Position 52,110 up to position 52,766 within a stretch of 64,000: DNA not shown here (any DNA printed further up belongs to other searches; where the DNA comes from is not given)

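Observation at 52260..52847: AT-rich orphan ORF (119 aa, TTG start) between the glyS terminator and IS150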

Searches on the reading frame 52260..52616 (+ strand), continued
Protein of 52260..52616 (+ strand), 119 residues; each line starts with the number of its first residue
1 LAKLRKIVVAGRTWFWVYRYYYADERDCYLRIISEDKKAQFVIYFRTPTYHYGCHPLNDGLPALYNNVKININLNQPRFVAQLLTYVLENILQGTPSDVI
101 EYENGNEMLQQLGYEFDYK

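Call 88: search_protein_families(library=pfam, proteins=[L036:3250-4746:+, L038:4395-4928:+, L038:3757-4359:+, L054:5697-6227:+, L054:6227-6838:+, L050:628-1179:+, L055:1755-2504:+, L025:6515-6982:+, L025:7449-7667:+, L025:7683-8000:+], max_evalue=0.01)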
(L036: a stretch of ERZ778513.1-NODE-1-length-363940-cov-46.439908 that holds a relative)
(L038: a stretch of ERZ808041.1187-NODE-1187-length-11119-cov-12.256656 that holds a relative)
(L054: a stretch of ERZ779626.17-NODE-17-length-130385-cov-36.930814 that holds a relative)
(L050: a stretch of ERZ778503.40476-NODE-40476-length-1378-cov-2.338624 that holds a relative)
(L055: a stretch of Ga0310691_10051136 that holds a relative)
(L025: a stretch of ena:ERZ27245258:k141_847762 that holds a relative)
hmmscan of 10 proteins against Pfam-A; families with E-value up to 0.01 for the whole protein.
L036:3250-4746:+ (499 aa): 3 families
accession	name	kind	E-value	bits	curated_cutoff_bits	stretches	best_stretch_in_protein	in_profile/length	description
PF01841.26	Transglut_core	-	4.4e-09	37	23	1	164-265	3-107/108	Transglutaminase-like superfamily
PF13290.12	CHB_HEX_C_1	-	0.0042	17.4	22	0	471-490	14-33/67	Chitobiase/beta-hexosaminidase C-terminal domain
PF13287.12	Fn3_assoc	-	0.0062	17.1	23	0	475-489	7-21/59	Fn3 associated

L038:4395-4928:+ (178 aa): 0 families

L038:3757-4359:+ (201 aa): 4 families
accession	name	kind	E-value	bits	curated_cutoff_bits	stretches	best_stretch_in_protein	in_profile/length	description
PF00005.33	ABC_tran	-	2.9e-22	80.2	25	1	20-151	1-135/137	ABC transporter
PF13481.12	AAA_25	-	0.00041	20.5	27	1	18-111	24-109/195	AAA domain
PF13401.12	AAA_22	-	0.0024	18.7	27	1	31-181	6-121/130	AAA domain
PF02463.25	SMC_N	-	0.0055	16.6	40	1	107-190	126-204/220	RecF/RecN/SMC N terminal domain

L054:5697-6227:+ (177 aa): 1 family
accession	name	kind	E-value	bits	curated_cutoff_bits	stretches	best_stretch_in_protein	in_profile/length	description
PF01661.27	Macro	-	1.8e-48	163.8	22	1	21-133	1-118/118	Macro domain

L054:6227-6838:+ (204 aa): 0 families

L050:628-1179:+ (184 aa): 1 family
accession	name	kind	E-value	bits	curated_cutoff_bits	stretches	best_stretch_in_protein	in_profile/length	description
PF01661.27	Macro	-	1.1e-47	161.3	22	1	28-140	1-118/118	Macro domain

L055:1755-2504:+ (250 aa): 3 families
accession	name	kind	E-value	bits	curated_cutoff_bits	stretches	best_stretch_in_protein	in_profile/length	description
PF00561.26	Abhydrolase_1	-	9.2e-09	35.8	25.8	1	13-128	2-125/245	alpha/beta hydrolase fold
PF12697.13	Abhydrolase_6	-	3.3e-05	25.1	26.3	1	16-239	3-214/217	Alpha/beta hydrolase family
PF02230.22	Abhydrolase_2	-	0.0051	17.1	23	0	73-118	102-148/217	Phospholipase/Carboxylesterase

L025:6515-6982:+ (156 aa): 0 families

L025:7449-7667:+ (73 aa): 0 families

L025:7683-8000:+ (106 aa): 0 families
